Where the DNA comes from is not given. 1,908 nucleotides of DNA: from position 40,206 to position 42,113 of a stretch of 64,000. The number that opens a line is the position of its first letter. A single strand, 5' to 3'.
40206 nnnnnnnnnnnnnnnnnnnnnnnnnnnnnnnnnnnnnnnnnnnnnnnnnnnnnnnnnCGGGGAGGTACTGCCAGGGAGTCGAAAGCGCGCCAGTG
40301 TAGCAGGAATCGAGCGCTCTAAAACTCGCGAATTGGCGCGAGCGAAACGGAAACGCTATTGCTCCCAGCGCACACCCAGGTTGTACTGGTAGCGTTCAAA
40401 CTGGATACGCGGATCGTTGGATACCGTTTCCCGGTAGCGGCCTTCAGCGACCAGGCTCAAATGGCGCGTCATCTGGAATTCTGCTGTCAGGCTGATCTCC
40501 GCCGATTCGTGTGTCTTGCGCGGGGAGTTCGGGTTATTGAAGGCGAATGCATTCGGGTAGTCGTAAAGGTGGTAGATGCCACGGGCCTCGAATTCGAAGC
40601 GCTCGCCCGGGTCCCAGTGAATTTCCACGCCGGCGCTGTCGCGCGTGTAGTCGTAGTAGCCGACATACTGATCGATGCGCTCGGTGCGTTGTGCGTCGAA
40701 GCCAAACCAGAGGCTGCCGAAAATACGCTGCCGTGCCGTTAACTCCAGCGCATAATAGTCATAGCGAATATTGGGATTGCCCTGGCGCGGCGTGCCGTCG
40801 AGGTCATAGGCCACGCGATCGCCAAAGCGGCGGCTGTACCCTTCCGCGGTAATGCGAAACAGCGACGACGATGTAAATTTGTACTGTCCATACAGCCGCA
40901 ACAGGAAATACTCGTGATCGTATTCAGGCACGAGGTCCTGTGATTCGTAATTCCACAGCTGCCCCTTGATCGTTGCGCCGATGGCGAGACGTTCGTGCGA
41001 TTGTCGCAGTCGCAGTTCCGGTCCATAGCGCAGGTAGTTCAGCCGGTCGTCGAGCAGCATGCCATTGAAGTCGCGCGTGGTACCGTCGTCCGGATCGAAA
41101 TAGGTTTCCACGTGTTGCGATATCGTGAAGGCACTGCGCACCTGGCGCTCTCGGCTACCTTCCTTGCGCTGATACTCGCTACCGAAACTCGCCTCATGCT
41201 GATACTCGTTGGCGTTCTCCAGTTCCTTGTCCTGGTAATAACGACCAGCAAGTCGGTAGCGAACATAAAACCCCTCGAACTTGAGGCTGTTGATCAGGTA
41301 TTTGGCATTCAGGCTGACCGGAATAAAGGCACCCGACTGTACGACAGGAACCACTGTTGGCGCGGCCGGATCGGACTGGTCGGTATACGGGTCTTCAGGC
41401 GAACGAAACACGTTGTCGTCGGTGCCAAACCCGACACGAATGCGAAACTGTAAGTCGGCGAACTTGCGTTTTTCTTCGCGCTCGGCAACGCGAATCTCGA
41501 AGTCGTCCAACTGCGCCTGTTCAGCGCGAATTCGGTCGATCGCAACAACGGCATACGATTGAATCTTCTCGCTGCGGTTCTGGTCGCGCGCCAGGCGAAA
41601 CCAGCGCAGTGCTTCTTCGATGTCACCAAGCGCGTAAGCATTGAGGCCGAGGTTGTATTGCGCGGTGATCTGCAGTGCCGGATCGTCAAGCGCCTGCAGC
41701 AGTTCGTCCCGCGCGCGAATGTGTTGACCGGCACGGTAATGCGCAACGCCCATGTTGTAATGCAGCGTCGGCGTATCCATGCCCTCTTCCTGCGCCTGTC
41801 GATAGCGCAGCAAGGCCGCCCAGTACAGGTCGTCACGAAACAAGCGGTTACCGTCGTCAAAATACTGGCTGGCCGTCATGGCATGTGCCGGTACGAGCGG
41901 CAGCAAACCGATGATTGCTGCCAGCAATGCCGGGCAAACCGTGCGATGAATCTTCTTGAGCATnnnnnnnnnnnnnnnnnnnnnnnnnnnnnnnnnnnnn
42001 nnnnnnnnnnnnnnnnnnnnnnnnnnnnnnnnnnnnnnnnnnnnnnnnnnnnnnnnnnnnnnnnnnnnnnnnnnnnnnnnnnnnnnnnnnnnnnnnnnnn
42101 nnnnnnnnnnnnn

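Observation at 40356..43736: ECF sigma / anti-sigma / secreted polyacidic protein / TPR-beta-barrel OMP: candidate uncharacterised envelope module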

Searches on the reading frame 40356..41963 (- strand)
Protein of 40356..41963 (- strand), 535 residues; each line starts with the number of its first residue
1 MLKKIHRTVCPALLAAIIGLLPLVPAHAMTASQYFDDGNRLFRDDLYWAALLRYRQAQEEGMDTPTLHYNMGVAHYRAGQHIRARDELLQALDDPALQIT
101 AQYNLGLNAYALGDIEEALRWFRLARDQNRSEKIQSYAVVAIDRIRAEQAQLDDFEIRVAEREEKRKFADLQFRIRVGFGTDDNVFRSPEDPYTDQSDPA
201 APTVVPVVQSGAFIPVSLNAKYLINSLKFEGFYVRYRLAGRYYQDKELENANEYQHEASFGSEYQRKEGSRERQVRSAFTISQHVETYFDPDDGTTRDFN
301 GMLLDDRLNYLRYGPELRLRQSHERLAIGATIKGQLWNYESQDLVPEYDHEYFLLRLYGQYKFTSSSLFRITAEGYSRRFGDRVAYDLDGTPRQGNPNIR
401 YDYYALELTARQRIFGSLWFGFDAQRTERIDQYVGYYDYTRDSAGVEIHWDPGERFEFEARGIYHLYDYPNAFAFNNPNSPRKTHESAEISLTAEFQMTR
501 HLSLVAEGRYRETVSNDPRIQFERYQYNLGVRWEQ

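Call 3: search_protein_families(library=pfam, proteins=[window:40356-41963:-], max_evalue=0.01)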
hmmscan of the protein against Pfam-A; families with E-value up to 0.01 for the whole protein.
window:40356-41963:- (535 aa): 6 families
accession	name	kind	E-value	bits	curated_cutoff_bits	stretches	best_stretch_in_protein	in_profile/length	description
PF07719.23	TPR_2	-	7e-08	32.4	27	1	101-128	3-30/34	Tetratricopeptide repeat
PF07721.20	TPR_4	-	5e-07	30.2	27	1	101-123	3-25/26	Tetratricopeptide repeat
PF00515.34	TPR_1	-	2.3e-05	24.4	27.8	0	101-127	3-29/34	Tetratricopeptide repeat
PF13414.12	TPR_11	-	0.00011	22.2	26.8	0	47-79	10-42/42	TPR repeat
PF13432.12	TPR_16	-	0.00035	21.4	32.7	1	69-128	1-60/65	Tetratricopeptide repeat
PF13424.12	TPR_12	-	0.0034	18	30.1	0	99-127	45-73/77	Tetratricopeptide repeat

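Call 4: search_protein_families(library=ncbifam, proteins=[window:40356-41963:-], max_evalue=0.01)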
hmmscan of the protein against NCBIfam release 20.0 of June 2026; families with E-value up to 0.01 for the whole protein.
window:40356-41963:- (535 aa): 6 families
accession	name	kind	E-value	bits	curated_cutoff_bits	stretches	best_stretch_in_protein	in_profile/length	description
NF047371.1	FlcA_CTERM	equivalog_domain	3.9e-08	32.2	300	1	27-134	434-542/646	periplasmic flagellar collar protein FlcA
NF047507.1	TPR_BatC_Lepto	exception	1.1e-06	28.3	175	1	36-126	29-123/214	TPR repeat-containing protein BatC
NF002725.1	PRK02603.1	equivalog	4e-05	23.7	143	1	16-113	21-120/173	photosystem I assembly protein Ycf3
TIGR02917.1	PEP_TPR_lipo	equivalog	0.0026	15.7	312.2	1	64-126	260-322/899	XrtA/PEP-CTERM system TPR-repeat protein PrsT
TIGR02521.1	type_IV_pilW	equivalog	0.005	16.4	154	1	50-151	84-187/234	type IV pilus biogenesis/stability protein PilW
NF040959.1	MamA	equivalog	0.0078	15.7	200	1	46-127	120-201/204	magnetosome protein MamA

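Call 7: find_homologous_proteins(query=window:40356-41963:-)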
Query window:40356-41963:- (535 aa): 1151 proteins with E <= 0.001 among 8000 candidates; the best 120 are listed.
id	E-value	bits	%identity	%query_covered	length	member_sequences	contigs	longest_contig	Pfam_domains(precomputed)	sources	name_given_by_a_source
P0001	0.0e+0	1164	94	100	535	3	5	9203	PF07721.21,PF00515.35,PF13432.13,PF07719.24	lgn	-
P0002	6.3e-297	1004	82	100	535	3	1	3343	PF07721.21,PF00515.35,PF13432.13,PF07719.24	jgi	jgi:tetratricopeptide (TPR) repeat protein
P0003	2.7e-294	995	80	100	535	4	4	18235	PF13432.13,PF07719.24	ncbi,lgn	-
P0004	6.2e-291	984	80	96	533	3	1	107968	PF13432.13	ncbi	-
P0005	1.4e-290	983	80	100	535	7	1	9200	PF07721.21,PF00515.35,PF13432.13,PF07719.24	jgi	jgi:Tetratricopeptide repeat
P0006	8.0e-270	914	74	100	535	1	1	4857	PF07719.24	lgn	-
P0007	2.0e-266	903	73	100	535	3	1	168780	PF13432.13,PF07719.24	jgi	-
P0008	2.5e-265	899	74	100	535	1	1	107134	PF00515.35,PF13432.13,PF07719.24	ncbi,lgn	-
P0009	5.1e-265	898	76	95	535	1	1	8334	PF00515.35,PF13432.13,PF07719.24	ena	-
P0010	1.9e-262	890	72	100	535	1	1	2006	PF07721.21,PF07719.24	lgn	-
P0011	3.9e-262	889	73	100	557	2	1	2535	PF00515.35,PF07719.24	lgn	-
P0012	9.2e-261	884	72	100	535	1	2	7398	PF07721.21,PF00515.35,PF07719.24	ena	-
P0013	7.8e-260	881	73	100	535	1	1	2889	PF00515.35,PF13424.13,PF07719.24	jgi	jgi:tetratricopeptide (TPR) repeat protein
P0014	1.2e-259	881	71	100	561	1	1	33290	PF07721.21,PF07719.24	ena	-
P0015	1.5e-258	877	72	100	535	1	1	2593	PF13432.13,PF07719.24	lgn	-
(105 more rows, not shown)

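Call 10: find_related_loci(query=A1, collection=genome_contigs, flank=10000)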
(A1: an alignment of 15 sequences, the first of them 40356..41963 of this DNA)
Query A1 (535 aa) in genome_contigs; peptide patterns used: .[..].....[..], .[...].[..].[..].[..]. (x = any residue, [..] = any of these).
146 stretches matched a pattern; 131 encode a relative of the query (tblastn E <= 1e-3); the best 80 are kept; 80 distinct loci.
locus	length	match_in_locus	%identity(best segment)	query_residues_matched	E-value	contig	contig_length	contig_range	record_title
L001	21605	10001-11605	81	1-535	0e+0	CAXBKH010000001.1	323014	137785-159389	MAG TPA_asm: uncultured bacterium isolate ERR2762155_maxbin2_30 genome assembly, contig: ERZ3421563.25, whole genome sho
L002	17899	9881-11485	81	1-535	0e+0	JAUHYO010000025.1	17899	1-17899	MAG: Gammaproteobacteria bacterium isolate 3_bin.69 NODE_3770_length_17899_cov_0.978843, whole genome shotgun sequence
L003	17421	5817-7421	80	1-535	0e+0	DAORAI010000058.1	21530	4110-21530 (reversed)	MAG TPA_asm: Woeseiaceae bacterium isolate AMR_MDS_0962 NODE_452_length_21530_cov_5.346589, whole genome shotgun sequenc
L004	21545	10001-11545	80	21-535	0e+0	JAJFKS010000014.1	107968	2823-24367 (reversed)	MAG: Woeseiaceae bacterium isolate OFTM327 OFTM327_13, whole genome shotgun sequence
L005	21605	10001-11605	73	1-535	0e+0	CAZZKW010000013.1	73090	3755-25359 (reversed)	MAG TPA_asm: uncultured Woeseiaceae bacterium isolate SRP128015_co1_142 genome assembly, contig: NODE_183_length_73090_c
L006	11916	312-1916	74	1-535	0e+0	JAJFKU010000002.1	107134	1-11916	MAG: Woeseiaceae bacterium isolate OFTM62 OFTM62_1, whole genome shotgun sequence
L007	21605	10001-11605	69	1-535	0e+0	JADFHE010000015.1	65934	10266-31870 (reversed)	MAG: Proteobacteria bacterium isolate B33T1B5 B33T1B5_NODE184, whole genome shotgun sequence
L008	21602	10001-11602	69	1-534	0e+0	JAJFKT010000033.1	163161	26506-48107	MAG: Woeseiaceae bacterium isolate OFTM48 OFTM48_32, whole genome shotgun sequence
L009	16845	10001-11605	69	1-535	0e+0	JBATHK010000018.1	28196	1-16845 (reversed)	MAG: Woeseiaceae bacterium isolate MFD10301_ilm_asm_bin15 k127_91569, whole genome shotgun sequence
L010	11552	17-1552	71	24-535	0e+0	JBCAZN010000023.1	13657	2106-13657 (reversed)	MAG: Pseudomonadota bacterium isolate J06568_1 NODE_23_length_13657_cov_6.496318, whole genome shotgun sequence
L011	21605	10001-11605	68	1-535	0e+0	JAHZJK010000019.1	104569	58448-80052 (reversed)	MAG: Gammaproteobacteria bacterium isolate P_S1_bin.8 k141_804709, whole genome shotgun sequence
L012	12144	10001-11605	68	1-535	0e+0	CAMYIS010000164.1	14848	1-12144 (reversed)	MAG: uncultured Woeseiaceae bacterium isolate FCS_Gamma_093 genome assembly, contig: scaffold_2953, whole genome shotgun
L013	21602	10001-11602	69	1-535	0e+0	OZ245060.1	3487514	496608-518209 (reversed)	MAG: Woeseiaceae bacterium isolate b44c815b-09e0-4d9a-b88f-0cd5301d0f37 genome assembly, chromosome: 1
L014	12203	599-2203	68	1-535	0e+0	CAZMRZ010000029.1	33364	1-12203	MAG TPA_asm: uncultured Woeseiaceae bacterium isolate SRP155585_co2_43 genome assembly, contig: NODE_434_length_33364_co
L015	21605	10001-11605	67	1-535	0e+0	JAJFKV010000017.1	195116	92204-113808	MAG: Woeseiaceae bacterium isolate OFTM88 OFTM88_16, whole genome shotgun sequence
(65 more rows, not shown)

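Call 32: predict_structure(alignment_id=A2)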
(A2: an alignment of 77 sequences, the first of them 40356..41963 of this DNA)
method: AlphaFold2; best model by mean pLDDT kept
length: 535 residues; sequences in the alignment: 77
mean_pLDDT: 87.5   pTM: 0.65
mean pLDDT of the five models: 87.5, 87.5, 85.9, 82.8, 81.9
residues with pLDDT >= 90: 344; 70-90: 123; 50-70: 55; < 50: 13
segments of 3 or more residues with pLDDT < 50: 1-3, 22-26
pLDDT, mean of each block of 10 residues (from residue 1): 57 74 57 94 86 94 95 92 95 92 97 94 93 93 83 55 58 96 93 91 93 97 69 92 90 94 86 93 88 68 65 95 95 87 55 96 93 94 82 77 97 93 97 90 98 94 97 93 96 96 97 95 97 96
secondary structure, 60 per line:
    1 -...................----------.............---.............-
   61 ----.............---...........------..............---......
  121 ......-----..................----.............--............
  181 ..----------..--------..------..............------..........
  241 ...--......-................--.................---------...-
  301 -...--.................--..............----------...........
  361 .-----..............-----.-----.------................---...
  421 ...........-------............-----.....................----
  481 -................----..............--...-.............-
elements in order: H2-20 H31-43 H47-59 H65-77 H81-91 H98-111 H115-126 H132-149 H154-166 E169-182 E211-224 E231-243 H246-251 E253-268 E271-287 E297-299 E302-304 E307-323 E326-339 E350-361 E367-380 E399-414 E418-431 E439-450 E456-473 E482-497 E502-515 E522-534

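Call 35: fold_search(model_id=the predicted structure, library=pdb)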
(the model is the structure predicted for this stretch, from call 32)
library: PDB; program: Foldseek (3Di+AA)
matches with E <= 10: 1534; with E <= 0.001: 461
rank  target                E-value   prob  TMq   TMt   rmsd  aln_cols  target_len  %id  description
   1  9b8h_A                1.0e-09  1.00  0.38  0.36  15.0       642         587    9  Cryo-EM structure of E. coli cellulose synthase subunit C with cellotetraose (released 2025-02-19)
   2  9b8a                  1.5e-09  1.00  0.39  0.38  11.8       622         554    9  Cryo-EM structure of E. coli cellulose synthase subunit C (released 2025-02-19)
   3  6ehe                  8.1e-09  1.00  0.35  0.56  10.0       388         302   11  OmpTdeltaL8 (loop L8 deletion mutant of OmpT), an outer membrane protein of Vibrio cholerae (released 2018-04-25)
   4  2r4l_A                1.0e-08  1.00  0.30  0.37  10.9       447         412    8  Crystal structure of the long-chain fatty acid transporter FadL mutant P34A (released 2008-09-16)
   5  1t16_A                1.5e-08  1.00  0.27  0.32  14.8       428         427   11  Crystal structure of the bacterial fatty acid transporter FadL from Escherichia coli (released 2004-06-15)
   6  2fgq                  1.9e-08  1.00  0.33  0.50   9.7       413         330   10  High resolution X-ray structure of Omp32 in complex with malate (released 2006-01-31)
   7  1e54_A                2.2e-08  1.00  0.32  0.49  10.1       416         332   10  Anion-selective porin from Comamonas acidovorans (released 2001-07-12)
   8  2r88_A                2.5e-08  1.00  0.30  0.40  11.6       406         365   11  Crystal structure of the long-chain fatty acid transporter FadL mutant delta S3 kink (released 2008-09-23)
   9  2r4o_A                4.0e-08  1.00  0.31  0.37  13.0       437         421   10  Crystal structure of the long-chain fatty acid transporter FadL mutant delta NPA (released 2008-09-16)
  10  5oyk                  4.5e-08  1.00  0.33  0.51  11.0       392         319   11  Outer-membrane expressed OmpT of Vibrio cholerae (released 2018-04-25)
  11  8wv0_B                5.2e-08  1.00  0.32  0.48  11.2       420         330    9  Outer membrane porin of Burkholderia pseudomallei (BpsOmp38) (released 2024-10-30)
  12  8bys_B                6.8e-08  1.00  0.36  0.54   9.7       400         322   13  Outer membrane attachment porin OmpM1 from Veillonella parvula, native (released 2023-11-08)
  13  5mdq_A                7.6e-08  1.00  0.35  0.51  11.1       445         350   10  Crystal structure of outer membrane expressed Chitoporin VhChip from Vibrio harveyi (released 2017-12-20)
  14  6ehf                  8.0e-08  1.00  0.34  0.53  10.9       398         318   12  OmpT (in-vitro folded), an outer membrane protein Vibrio cholerae (trimer form) (released 2018-04-25)
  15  6ehd                  8.9e-08  1.00  0.33  0.51  10.1       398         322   10  OmpT (in-vitro folded), an outer membrane protein of Vibrio cholerae (released 2018-04-25)
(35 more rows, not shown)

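Call 63: search_solved_structures(query=A4, max_evalue=10)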
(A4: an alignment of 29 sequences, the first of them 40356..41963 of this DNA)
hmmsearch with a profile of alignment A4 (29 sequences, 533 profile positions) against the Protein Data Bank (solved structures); distinct sequences matched with E-value up to 10: 232 (the best 60 are shown).
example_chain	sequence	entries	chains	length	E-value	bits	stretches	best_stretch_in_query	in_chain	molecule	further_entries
9qhb_A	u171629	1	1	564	3.9e-81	276.3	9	30-125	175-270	Engineered tetratricopeptide repeat protein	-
8bu0_A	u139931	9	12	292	1e-40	142.9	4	31-125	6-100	Consensus tetratricopeptide repeat protein | Crystal structure of an 8-repeat consensus TPR superhelix with Zinc. | Monomer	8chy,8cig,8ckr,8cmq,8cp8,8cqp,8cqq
9qhc_A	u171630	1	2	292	5.3e-38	134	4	31-125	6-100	Engineered tetratricopeptide repeat protein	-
2fo7_A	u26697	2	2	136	2.5e-20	75.6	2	33-118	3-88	SYNTHETIC CONSENSUS TPR PROTEIN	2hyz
8ch0_A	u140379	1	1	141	7.2e-20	74.1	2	30-114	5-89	Consensus tetratricopeptide repeat protein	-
6xt9_D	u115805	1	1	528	8.2e-20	74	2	28-158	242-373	Bardet-Biedl syndrome 4 protein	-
6vbu_4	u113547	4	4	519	2e-19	72.7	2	29-160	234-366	Bardet-Biedl syndrome 4 protein homolog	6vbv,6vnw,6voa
7y4i_A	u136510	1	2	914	9.9e-18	67.1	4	37-129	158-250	Probable UDP-N-acetylglucosamine--peptide N-acetylglucosaminyltransferase SPINDLY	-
8dtf_A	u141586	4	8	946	1.2e-17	66.9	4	37-129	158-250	Probable UDP-N-acetylglucosamine--peptide N-acetylglucosaminyltransferase SPINDLY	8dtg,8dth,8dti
6vl6_A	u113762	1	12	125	2.7e-15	59.1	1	31-126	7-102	T33_dn2A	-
3kd7_A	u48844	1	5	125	2.7e-15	59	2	32-92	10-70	CTPR390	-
1na0_A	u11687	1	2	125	4.8e-15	58.2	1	30-129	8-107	designed protein CTPR3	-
5hrz_A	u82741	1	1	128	1.5e-14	56.6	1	32-131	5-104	TPR domain protein 1na0C3_3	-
6vfh_A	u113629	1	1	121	2.2e-14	56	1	31-128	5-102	T33_dn10A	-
7yeh_B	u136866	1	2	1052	2.3e-14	56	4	33-138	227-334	UDP-N-acetylglucosamine--peptide N-acetylglucosaminyltransferase 110 kDa subunit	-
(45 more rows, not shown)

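Call 67: search_protein_families(library=pfam, alignment_id=A4, max_evalue=1)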
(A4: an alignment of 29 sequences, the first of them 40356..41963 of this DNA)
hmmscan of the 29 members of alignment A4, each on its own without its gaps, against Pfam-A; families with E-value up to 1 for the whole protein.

A. member 1, window:40356-41963:- (535 aa): 11 families
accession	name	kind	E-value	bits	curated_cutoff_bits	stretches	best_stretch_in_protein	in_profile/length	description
PF07719.23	TPR_2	-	7e-08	32.4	27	2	101-128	3-30/34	Tetratricopeptide repeat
PF07721.20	TPR_4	-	5e-07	30.2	27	1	101-123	3-25/26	Tetratricopeptide repeat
PF00515.34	TPR_1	-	2.3e-05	24.4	27.8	1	101-127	3-29/34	Tetratricopeptide repeat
PF13414.12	TPR_11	-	0.00011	22.2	26.8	1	47-79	10-42/42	TPR repeat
PF13432.12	TPR_16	-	0.00035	21.4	32.7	2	69-128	1-60/65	Tetratricopeptide repeat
PF13424.12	TPR_12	-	0.0034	18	30.1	2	99-127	45-73/77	Tetratricopeptide repeat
PF10082.15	BBP2_2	-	0.015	14.6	23.7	1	485-533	328-376/378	Putative beta-barrel porin 2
PF13374.12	TPR_10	-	0.017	15.6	27.5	1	100-125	3-28/42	Tetratricopeptide repeat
PF13181.12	TPR_8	-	0.029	15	25.7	0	100-125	2-27/34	Tetratricopeptide repeat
PF08238.18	Sel1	-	0.03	15.3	30.7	1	100-129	2-35/36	Sel1 repeat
PF13174.12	TPR_6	-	0.088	13.9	26.3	0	101-119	2-20/33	Tetratricopeptide repeat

B. families by the number of members that match (of 29 scanned): 43 families (the first 25 are shown)
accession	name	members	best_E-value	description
PF00515.34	TPR_1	29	1.1e-12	Tetratricopeptide repeat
PF07719.23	TPR_2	29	2.1e-12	Tetratricopeptide repeat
PF13432.12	TPR_16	29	3.4e-11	Tetratricopeptide repeat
PF13181.12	TPR_8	27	1.6e-08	Tetratricopeptide repeat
PF13424.12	TPR_12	27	5.7e-08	Tetratricopeptide repeat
PF13414.12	TPR_11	26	3.3e-11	TPR repeat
PF13374.12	TPR_10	25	3.8e-07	Tetratricopeptide repeat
PF13174.12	TPR_6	22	5.3e-06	Tetratricopeptide repeat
PF14559.12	TPR_19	20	5.3e-09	Tetratricopeptide repeat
PF07721.20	TPR_4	20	5e-07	Tetratricopeptide repeat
PF13428.12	TPR_14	18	0.00011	Tetratricopeptide repeat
PF13176.12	TPR_7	16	7.4e-09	Tetratricopeptide repeat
PF12895.13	ANAPC3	14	4.5e-06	Anaphase-promoting complex, cyclosome, subunit 3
PF13431.12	TPR_17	12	0.00028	Tetratricopeptide repeat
PF13371.12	TPR_9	12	0.00057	Tetratricopeptide repeat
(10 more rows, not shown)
